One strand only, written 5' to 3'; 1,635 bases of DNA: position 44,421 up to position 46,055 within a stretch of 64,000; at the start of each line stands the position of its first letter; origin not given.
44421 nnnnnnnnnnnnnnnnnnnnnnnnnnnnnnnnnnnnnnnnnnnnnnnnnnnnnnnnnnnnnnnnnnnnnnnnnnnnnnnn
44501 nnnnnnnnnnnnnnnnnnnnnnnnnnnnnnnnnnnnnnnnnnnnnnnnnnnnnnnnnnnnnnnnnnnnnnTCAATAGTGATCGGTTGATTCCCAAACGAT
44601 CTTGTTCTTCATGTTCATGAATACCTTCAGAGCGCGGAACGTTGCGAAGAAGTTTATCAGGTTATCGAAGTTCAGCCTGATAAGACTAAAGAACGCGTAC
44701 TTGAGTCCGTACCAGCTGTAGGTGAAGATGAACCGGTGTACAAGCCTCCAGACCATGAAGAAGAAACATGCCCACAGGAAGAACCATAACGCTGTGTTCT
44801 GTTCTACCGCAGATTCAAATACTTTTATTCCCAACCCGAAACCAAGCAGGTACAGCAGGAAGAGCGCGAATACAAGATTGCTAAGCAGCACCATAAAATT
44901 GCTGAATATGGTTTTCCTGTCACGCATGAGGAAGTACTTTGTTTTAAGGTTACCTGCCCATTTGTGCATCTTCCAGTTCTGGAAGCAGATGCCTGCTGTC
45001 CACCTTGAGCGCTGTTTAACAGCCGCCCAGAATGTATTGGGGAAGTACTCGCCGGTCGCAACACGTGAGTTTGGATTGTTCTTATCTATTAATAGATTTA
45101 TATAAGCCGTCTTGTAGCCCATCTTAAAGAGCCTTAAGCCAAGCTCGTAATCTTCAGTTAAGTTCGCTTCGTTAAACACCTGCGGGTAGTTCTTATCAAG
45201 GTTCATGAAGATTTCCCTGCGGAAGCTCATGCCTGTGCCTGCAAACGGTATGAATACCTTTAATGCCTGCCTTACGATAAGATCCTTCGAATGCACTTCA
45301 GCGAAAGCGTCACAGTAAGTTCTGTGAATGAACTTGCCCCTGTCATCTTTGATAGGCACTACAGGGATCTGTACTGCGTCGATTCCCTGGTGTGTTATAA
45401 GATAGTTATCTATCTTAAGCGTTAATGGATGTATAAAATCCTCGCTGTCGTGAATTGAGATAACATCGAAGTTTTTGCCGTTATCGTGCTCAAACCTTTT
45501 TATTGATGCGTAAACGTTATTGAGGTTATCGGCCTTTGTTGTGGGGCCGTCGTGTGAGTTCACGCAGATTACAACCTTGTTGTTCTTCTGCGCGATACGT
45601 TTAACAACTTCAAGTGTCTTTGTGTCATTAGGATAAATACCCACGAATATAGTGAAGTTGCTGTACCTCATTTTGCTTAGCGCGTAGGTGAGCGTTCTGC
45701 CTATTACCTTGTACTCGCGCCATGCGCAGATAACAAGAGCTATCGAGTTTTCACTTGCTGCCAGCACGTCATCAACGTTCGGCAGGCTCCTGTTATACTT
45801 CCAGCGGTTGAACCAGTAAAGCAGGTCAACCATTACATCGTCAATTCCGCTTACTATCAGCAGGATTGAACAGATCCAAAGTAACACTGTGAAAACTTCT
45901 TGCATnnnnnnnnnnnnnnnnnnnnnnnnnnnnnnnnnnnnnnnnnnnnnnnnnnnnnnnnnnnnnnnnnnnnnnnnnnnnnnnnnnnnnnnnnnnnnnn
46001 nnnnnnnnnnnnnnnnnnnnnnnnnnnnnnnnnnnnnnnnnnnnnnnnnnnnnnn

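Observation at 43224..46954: Outer-membrane protein + NfrB-like processive GT2 synthase + WecB: a compact putative ManNAc-type exopolysaccharide system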

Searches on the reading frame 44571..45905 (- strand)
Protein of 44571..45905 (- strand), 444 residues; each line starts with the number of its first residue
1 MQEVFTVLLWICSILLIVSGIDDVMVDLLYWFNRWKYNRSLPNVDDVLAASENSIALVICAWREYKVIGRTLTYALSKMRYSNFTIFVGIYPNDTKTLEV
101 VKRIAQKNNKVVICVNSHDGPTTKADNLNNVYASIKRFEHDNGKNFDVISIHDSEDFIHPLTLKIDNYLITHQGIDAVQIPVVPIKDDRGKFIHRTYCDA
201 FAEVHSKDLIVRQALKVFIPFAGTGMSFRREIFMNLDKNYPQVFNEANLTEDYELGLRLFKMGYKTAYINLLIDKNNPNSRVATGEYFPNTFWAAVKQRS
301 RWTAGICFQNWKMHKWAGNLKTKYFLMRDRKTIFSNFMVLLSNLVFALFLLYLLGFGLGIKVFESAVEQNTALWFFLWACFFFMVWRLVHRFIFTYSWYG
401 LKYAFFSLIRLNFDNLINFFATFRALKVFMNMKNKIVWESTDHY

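Call 3: search_protein_families(library=pfam, proteins=[window:44571-45905:-], max_evalue=0.1)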
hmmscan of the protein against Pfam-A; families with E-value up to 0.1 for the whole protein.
window:44571-45905:- (444 aa): 2 families
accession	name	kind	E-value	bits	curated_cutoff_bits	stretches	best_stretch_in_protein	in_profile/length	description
PF13641.12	Glyco_tranf_2_3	-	1.7e-38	133.3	27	1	55-304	3-229/230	Glycosyltransferase like family 2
PF13632.12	Glyco_trans_2_3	-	8.8e-29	101.2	27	1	149-354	2-192/198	Glycosyl transferase family group 2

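Call 4: search_protein_families(library=ncbifam, proteins=[window:44571-45905:-], max_evalue=0.1)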
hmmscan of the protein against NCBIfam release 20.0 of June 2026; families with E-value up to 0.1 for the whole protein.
window:44571-45905:- (444 aa): 10 families
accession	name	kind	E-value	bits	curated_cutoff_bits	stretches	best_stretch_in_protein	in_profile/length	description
NF011305.0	PRK14716.1-3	equivalog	3.4e-119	399.2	409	1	1-443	1-453/486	glycosyl transferase family protein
NF012033.0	PRK15489.1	equivalog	7.4e-105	351.6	537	1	9-443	21-478/703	glycosyl transferase family protein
NF011307.0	PRK14716.1-5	equivalog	1.3e-96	324.3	431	1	8-443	20-447/464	glycosyl transferase family protein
NF008411.1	PRK11234.1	equivalog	3.2e-96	323.3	1170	1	7-443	11-470/723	cyclic di-3',5'-guanylate-activated glycosyltransferase NfrB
NF011304.0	PRK14716.1-2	equivalog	1.5e-67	228.6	604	1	17-430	20-444/502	glycosyl transferase family protein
NF011306.0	PRK14716.1-4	equivalog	2.8e-65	220.8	504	1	1-443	1-431/442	glycosyl transferase family protein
NF053846.1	glyco_with_XrtP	equivalog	2.2e-07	29.9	520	1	58-395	46-392/440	XrtP-associated glycosyltransferase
TIGR03030.1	CelA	equivalog_domain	0.00049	18.2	699.1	1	245-306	326-377/714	UDP-forming cellulose synthase catalytic subunit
TIGR03472.1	HpnI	equivalog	0.00068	18.6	310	1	78-136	65-126/373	bacteriohopanetetrol glucosamine biosynthesis glycosyltransferase HpnI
NF038299.1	EPS_HpsN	equivalog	0.0054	15.7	425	1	218-268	162-212/317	hormogonium polysaccharide biosynthesis glycosyltransferase HpsN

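Call 6: search_solved_structures(query=window:44571-45905:-, max_evalue=0.01, show_alignments=2)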
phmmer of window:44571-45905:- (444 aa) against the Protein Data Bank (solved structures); distinct sequences matched with E-value up to 0.01: 0.

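Call 16: find_homologous_proteins(query=window:44571-45905:-, max_evalue=1e-10)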
Query window:44571-45905:- (444 aa): 1006 proteins with E <= 1e-10 among 5760 candidates; the best 120 are listed.
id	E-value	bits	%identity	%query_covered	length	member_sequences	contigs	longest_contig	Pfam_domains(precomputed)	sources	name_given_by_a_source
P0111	0.0e+0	1025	100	100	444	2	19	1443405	PF13632.13,PF13641.13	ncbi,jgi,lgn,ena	-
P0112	0.0e+0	1009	98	100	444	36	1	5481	PF13632.13,PF13641.13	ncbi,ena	-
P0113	1.1e-296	1002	97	100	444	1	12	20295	PF13632.13,PF13641.13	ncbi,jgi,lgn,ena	-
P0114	2.0e-296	1001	96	100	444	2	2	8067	PF13632.13,PF13641.13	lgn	-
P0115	3.4e-296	1000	97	100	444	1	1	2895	PF13632.13,PF13641.13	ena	-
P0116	3.5e-295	997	96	100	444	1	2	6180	PF13632.13,PF13641.13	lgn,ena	-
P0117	8.6e-295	996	96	100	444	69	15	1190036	PF13632.13,PF13641.13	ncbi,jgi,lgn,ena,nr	ncbi:MAG TPA: glycosyltransferase [Ignavibacteria bacterium]|nr:phage adsorption protein NrfB [Ignav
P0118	1.4e-294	995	96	100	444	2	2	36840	PF13632.13,PF13641.13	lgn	-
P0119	4.0e-294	994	96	100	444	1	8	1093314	PF13632.13,PF13641.13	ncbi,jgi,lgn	-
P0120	1.2e-293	992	95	100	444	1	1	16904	PF13632.13,PF13641.13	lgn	-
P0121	2.3e-293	991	95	100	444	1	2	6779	PF13632.13,PF13641.13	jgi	jgi:adsorption protein B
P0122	5.2e-292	987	94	100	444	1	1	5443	PF13632.13,PF13641.13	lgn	-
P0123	3.9e-291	984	95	100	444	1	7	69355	PF13632.13,PF13641.13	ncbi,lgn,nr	ncbi:MAG: phage adsorption protein NrfB [Ignavibacteria bacterium]|nr:phage adsorption protein NrfB 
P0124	8.3e-290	979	94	100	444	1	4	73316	PF13632.13,PF13641.13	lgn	-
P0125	1.0e-289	979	94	100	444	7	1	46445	PF13632.13,PF13641.13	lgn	-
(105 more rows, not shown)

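Call 18: find_encoding_contigs(protein=P0111, flank=8000, max_places=4)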
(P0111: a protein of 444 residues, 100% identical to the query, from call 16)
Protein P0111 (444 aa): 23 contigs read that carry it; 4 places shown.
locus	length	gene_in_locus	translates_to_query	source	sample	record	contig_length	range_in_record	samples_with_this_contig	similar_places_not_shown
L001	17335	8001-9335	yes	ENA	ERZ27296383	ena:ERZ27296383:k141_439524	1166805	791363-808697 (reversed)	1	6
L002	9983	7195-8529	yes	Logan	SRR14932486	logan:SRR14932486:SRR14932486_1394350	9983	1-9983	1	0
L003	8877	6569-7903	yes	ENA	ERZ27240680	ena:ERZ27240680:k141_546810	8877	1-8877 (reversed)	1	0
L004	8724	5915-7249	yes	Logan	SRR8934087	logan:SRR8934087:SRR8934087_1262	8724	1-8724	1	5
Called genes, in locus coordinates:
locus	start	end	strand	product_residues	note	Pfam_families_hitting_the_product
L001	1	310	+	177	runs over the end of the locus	PF13238:AAA_18, PF13207:AAA_17 (faint)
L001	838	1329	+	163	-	PF00383:dCMP_cyt_deam_1, PF14437:MafB19-deam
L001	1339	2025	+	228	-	PF02572:CobA_CobO_BtuR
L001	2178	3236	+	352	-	-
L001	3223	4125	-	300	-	PF14378:PAP2_3, PF01569:PAP2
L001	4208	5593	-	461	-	PF03448:MgtE_N, PF00571:CBS, PF01769:MgtE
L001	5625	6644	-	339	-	PF00814:TsaD, PF22521:HypF_C_2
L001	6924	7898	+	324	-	-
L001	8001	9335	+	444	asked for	PF13641:Glyco_tranf_2_3, PF13632:Glyco_trans_2_3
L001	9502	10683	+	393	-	PF02350:Epimerase_2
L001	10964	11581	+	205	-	-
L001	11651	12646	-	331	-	PF07675:Cleaved_Adhesin (weak), PF18962:Por_Secre_tail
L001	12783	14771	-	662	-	PF02129:Peptidase_S15, PF12146:Hydrolase_4 (weak), PF08530:PepX_C (weak), PF18962:Por_Secre_tail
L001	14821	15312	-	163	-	-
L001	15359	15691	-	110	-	-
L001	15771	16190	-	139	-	PF13620:CarboxypepD_reg (weak)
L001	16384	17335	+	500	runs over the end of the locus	-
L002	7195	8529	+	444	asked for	PF13641:Glyco_tranf_2_3, PF13632:Glyco_trans_2_3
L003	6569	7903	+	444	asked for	PF13641:Glyco_tranf_2_3, PF13632:Glyco_trans_2_3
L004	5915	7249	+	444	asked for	PF13641:Glyco_tranf_2_3, PF13632:Glyco_trans_2_3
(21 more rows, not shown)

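Call 22: find_related_loci(query=A3, collection=genome_contigs, flank=6000)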
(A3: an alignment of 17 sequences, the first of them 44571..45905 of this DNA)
Query A3 (444 aa) in genome_contigs; peptide patterns used: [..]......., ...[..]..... (x = any residue, [..] = any of these).
291 stretches matched a pattern; 266 encode a relative of the query (tblastn E <= 1e-3); the best 80 are kept; 80 distinct loci.
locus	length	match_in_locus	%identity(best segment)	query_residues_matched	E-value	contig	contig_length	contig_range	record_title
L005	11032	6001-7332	98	1-444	0e+0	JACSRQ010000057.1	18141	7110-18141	MAG: Ignavibacteria bacterium isolate BA6 contig-70_3588, whole genome shotgun sequence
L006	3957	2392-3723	96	1-444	0e+0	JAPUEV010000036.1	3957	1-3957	MAG: Ignavibacteria bacterium isolate labscale reactor_MAG34 NODE_11379_length_3957_cov_5.317273, whole genome shotgun s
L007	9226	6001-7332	97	1-444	0e+0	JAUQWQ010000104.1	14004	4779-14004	MAG: Ignavibacteria bacterium isolate BIN7 contig_104230, whole genome shotgun sequence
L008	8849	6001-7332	96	1-444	0e+0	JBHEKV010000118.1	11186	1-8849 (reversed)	MAG: Ignavibacteria bacterium isolate bin.560 k141_178600, whole genome shotgun sequence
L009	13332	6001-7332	95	1-444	0e+0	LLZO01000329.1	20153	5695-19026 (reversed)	MAG: Chlorobi bacterium OLB5 UZ05_CHB002CONTIG000329, whole genome shotgun sequence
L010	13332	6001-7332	96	1-444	0e+0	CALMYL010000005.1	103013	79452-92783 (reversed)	MAG TPA_asm: uncultured Ignavibacteria bacterium isolate SRR2107182_bin.96_CONCOCT_v1.1_MAG genome assembly, contig: ERZ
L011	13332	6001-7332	96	1-444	0e+0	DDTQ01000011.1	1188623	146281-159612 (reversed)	MAG TPA_asm: Ignavibacteria bacterium UBA2360 UBA2360_contig_101, whole genome shotgun sequence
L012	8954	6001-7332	95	1-444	0e+0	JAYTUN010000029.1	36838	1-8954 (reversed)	MAG: Ignavibacteria bacterium isolate GFS_5551 GFS_5551_28, whole genome shotgun sequence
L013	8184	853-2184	92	1-444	0e+0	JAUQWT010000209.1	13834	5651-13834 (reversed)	MAG: Ignavibacteria bacterium isolate BIN10 contig_92953, whole genome shotgun sequence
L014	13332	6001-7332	91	1-444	0e+0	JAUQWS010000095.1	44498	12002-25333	MAG: Ignavibacteria bacterium isolate BIN9 contig_139815, whole genome shotgun sequence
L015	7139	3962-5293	93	1-444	0e+0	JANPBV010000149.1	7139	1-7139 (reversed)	MAG: Ignavibacteria bacterium isolate VAR_78_metabat_615 VAR_78_k141_3526550, whole genome shotgun sequence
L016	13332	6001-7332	93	1-444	0e+0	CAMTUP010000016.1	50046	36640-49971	MAG: uncultured Ignavibacteria bacterium isolate G04_MAG_00020 genome assembly, contig: G04_MAG_00020_000000000022, whol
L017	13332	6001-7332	95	1-444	0e+0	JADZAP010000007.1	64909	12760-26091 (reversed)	MAG: Ignavibacteria bacterium isolate SJ631 c_000000193316, whole genome shotgun sequence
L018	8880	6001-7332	94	1-444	0e+0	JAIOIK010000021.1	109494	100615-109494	MAG: Ignavibacteria bacterium isolate MAG_28 contig_33574, whole genome shotgun sequence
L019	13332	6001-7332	89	1-444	0e+0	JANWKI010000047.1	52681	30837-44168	MAG: Ignavibacteria bacterium isolate CRAIB_MAG89 c_000000035369, whole genome shotgun sequence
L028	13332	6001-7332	95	1-444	0e+0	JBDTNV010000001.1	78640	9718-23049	MAG: Ignavibacteria bacterium isolate cluster3_bin.159 NODE_617_length_78640_cov_8.986702, whole genome shotgun sequence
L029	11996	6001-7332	96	1-444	0e+0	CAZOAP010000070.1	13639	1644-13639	MAG TPA_asm: uncultured Ignavibacteriales bacterium isolate binchicken_co322_93 genome assembly, contig: NODE_5875_lengt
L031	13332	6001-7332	62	1-444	0e+0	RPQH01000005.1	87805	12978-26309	MAG: Ignavibacteriae bacterium isolate metabat2.211 metabat2.211_Contig_420260, whole genome shotgun sequence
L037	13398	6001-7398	50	19-444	9e-152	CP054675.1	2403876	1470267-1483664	MAG: Candidatus Tepidiaquacella proteinivora isolate Ch128a chromosome, complete genome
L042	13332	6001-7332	63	1-444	0e+0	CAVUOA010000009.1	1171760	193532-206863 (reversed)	MAG: Ignavibacteriota bacterium isolate MFD02416.bin.2.75 genome assembly, contig: contig_19946, whole genome shotgun se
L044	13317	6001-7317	38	7-441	5e-96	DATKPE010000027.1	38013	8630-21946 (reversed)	MAG TPA_asm: Bacteroidota bacterium isolate SMAG_U14783 k141_3184363, whole genome shotgun sequence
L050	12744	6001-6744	58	1-245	4e-95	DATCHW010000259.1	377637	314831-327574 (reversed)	MAG TPA_asm: Ignavibacteria bacterium isolate SMAG_U7843 k141_1097634, whole genome shotgun sequence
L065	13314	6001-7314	38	11-444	6e-92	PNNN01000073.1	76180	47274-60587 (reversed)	MAG: Chlorobiaceae bacterium isolate SW.3.66 SW_1000161_76180, whole genome shotgun sequence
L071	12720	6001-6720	55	3-243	5e-91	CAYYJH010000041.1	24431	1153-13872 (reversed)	MAG TPA_asm: uncultured Ignavibacteriaceae bacterium isolate binchicken_co275_506 genome assembly, contig: NODE_2478_len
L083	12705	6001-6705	56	3-238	9e-89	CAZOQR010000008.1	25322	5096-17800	MAG TPA_asm: uncultured Ignavibacteriaceae bacterium isolate SRP216815_co1_297 genome assembly, contig: NODE_2189_length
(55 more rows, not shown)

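Call 40: search_protein_families(library=pfam, proteins=[L031:4800-5699:+, L042:4898-5797:+, L065:4693-5934:+, L044:4670-5953:+, L037:4943-5950:+, L031:3769-4800:+, L065:7386-7751:+, L050:7387-9264:+, L071:7000-9810:+, L050:5998-7377:+], max_evalue=0.05)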
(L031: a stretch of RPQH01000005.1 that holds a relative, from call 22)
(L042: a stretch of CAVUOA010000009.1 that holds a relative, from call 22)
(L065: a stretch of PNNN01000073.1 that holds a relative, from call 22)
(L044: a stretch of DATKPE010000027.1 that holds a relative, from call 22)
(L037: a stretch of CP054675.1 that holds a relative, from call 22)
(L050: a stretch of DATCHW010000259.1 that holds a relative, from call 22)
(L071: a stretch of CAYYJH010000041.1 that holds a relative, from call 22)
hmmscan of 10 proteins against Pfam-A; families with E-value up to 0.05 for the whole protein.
L031:4800-5699:+ (299 aa): 2 families
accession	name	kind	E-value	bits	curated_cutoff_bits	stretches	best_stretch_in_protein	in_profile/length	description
PF01569.27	PAP2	-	1.3e-22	80.4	27.2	1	113-228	3-126/130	PAP2 superfamily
PF14378.12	PAP2_3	-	3.1e-07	30.8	27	1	140-220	109-188/190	PAP2 superfamily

L042:4898-5797:+ (299 aa): 2 families
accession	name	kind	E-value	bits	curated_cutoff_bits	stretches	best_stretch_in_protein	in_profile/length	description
PF01569.27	PAP2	-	9e-24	84.1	27.2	1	116-232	3-127/130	PAP2 superfamily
PF14378.12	PAP2_3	-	4e-08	33.7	27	1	144-223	110-188/190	PAP2 superfamily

L065:4693-5934:+ (413 aa): 18 families
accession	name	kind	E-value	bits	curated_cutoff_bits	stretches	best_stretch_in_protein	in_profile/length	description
PF14559.12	TPR_19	-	4.9e-10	40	25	1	49-105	2-58/68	Tetratricopeptide repeat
PF07719.23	TPR_2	-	1e-08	35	27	1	74-104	3-33/34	Tetratricopeptide repeat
PF13181.12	TPR_8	-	2e-07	31.1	25.7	1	77-104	6-33/34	Tetratricopeptide repeat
PF13428.12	TPR_14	-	3.9e-07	30.5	23.5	0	73-106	2-35/44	Tetratricopeptide repeat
PF00515.34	TPR_1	-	1.4e-06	28.3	27.8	1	75-105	4-34/34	Tetratricopeptide repeat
PF13431.12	TPR_17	-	7.3e-06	26.3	24.4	1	60-92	1-33/34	Tetratricopeptide repeat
PF13414.12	TPR_11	-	8e-05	22.7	26.8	1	60-85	16-41/42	TPR repeat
PF13424.12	TPR_12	-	0.00012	22.6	30.1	1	51-102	16-75/77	Tetratricopeptide repeat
PF13371.12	TPR_9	-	0.00049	20.5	35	1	48-107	5-64/73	Tetratricopeptide repeat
PF13432.12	TPR_16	-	0.0016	19.2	32.7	1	51-105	10-64/65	Tetratricopeptide repeat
PF13429.12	TPR_15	-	0.0022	17.9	26.2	1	38-138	146-247/280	Tetratricopeptide repeat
PF23914.1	TPR_CcmH_CycH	-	0.0038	17.5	42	1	64-140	42-122/158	Cytochrome c-type biogenesis protein H TPR domain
PF12895.13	ANAPC3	-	0.0042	17.8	27.2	1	53-130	4-81/82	Anaphase-promoting complex, cyclosome, subunit 3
PF17874.7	TPR_MalT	-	0.005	16.6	45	0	48-99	11-67/336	MalT-like TPR region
PF13174.12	TPR_6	-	0.01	16.9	26.3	0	77-97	5-25/33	Tetratricopeptide repeat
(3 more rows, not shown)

L044:4670-5953:+ (427 aa): 4 families
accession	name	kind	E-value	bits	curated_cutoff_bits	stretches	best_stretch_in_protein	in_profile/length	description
PF13432.12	TPR_16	-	2.7e-06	28.1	32.7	1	85-145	2-63/65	Tetratricopeptide repeat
PF07719.23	TPR_2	-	0.0018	18.7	27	0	83-114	4-34/34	Tetratricopeptide repeat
PF13181.12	TPR_8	-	0.0081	16.7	25.7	0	81-113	2-33/34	Tetratricopeptide repeat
PF13428.12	TPR_14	-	0.023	15.8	23.5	0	81-118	2-38/44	Tetratricopeptide repeat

L037:4943-5950:+ (335 aa): 11 families
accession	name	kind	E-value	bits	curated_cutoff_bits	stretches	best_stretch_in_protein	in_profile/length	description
PF14559.12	TPR_19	-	5.1e-07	30.4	25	1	35-101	2-68/68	Tetratricopeptide repeat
PF14561.12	TPR_20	-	0.00025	21.8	25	1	43-101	7-64/90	Tetratricopeptide repeat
PF13181.12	TPR_8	-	0.00034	21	25.7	1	59-82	2-25/34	Tetratricopeptide repeat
PF23914.1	TPR_CcmH_CycH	-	0.0014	18.9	42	1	36-93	99-156/158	Cytochrome c-type biogenesis protein H TPR domain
PF13431.12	TPR_17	-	0.0036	17.9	24.4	1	51-78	6-33/34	Tetratricopeptide repeat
PF13174.12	TPR_6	-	0.014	16.5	26.3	0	61-87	3-29/33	Tetratricopeptide repeat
PF00515.34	TPR_1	-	0.014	15.6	27.8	1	59-82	2-25/34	Tetratricopeptide repeat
PF13428.12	TPR_14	-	0.016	16.3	23.5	0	35-65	12-42/44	Tetratricopeptide repeat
PF07719.23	TPR_2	-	0.026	15.1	27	0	60-84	3-27/34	Tetratricopeptide repeat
PF12895.13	ANAPC3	-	0.04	14.6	27.2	0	22-82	21-80/82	Anaphase-promoting complex, cyclosome, subunit 3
PF25058.1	ARM_TT21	-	0.048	14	27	0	48-120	84-153/155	Tetratricopeptide repeat protein 21 ARM repeat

L031:3769-4800:+ (343 aa): 3 families
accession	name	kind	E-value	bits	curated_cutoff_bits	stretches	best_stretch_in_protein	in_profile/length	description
PF01464.25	SLT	-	1.2e-23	83.4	21.3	1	167-277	2-109/117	Transglycosylase SLT domain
PF04932.20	Wzy_C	-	0.0018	18.5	31.7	1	28-129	31-104/149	O-Antigen ligase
PF19489.4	SLT_4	-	0.024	14.7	27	1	164-210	34-78/184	Transglycosylase SLT domain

L065:7386-7751:+ (121 aa): 4 families
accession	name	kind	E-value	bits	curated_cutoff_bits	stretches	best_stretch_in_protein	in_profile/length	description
PF00072.30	Response_reg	-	7.9e-32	110.2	30.2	1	7-116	1-110/111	Response regulator receiver domain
PF23198.2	PDE8A_N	-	2.6e-05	24.6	29.6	1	27-88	33-95/147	PDE8A-like, N-terminal domain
PF20161.5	VpsR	-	0.0036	17.4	23.7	1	22-116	25-120/121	VpsR domain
PF20274.4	cREC_REC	-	0.041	15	27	0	8-78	3-64/88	Cyclic-phosphate processing Receiver domain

L050:7387-9264:+ (625 aa): 2 families
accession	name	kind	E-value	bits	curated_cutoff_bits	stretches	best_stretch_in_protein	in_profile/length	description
PF13632.12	Glyco_trans_2_3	-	4.4e-12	46.7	27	1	423-534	88-190/198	Glycosyl transferase family group 2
PF13641.12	Glyco_tranf_2_3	-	3.7e-06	27.6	27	1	427-486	181-230/230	Glycosyltransferase like family 2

L071:7000-9810:+ (936 aa): 4 families
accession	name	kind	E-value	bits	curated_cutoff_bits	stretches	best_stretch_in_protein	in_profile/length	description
PF13632.12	Glyco_trans_2_3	-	5.7e-13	49.6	27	1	731-845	85-190/198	Glycosyl transferase family group 2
PF05598.16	DUF772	-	2.8e-09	37.3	23.1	1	61-125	4-67/74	Transposase domain (DUF772)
PF13641.12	Glyco_tranf_2_3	-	1.6e-06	28.8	27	1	738-797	181-230/230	Glycosyltransferase like family 2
PF20023.5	WSLR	-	0.014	16.1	27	0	169-191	11-33/39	Wolframin Sel1-like repeat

L050:5998-7377:+ (459 aa): 3 families
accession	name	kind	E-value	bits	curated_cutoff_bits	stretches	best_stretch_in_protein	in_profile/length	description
PF13641.12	Glyco_tranf_2_3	-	4.9e-22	79.5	27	1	56-242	3-176/230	Glycosyltransferase like family 2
PF13632.12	Glyco_trans_2_3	-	3.2e-12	47.1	27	1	149-233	2-84/198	Glycosyl transferase family group 2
PF00535.33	Glycos_transf_2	-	0.044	14.1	23.3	0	58-231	2-162/168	Glycosyl transferase family 2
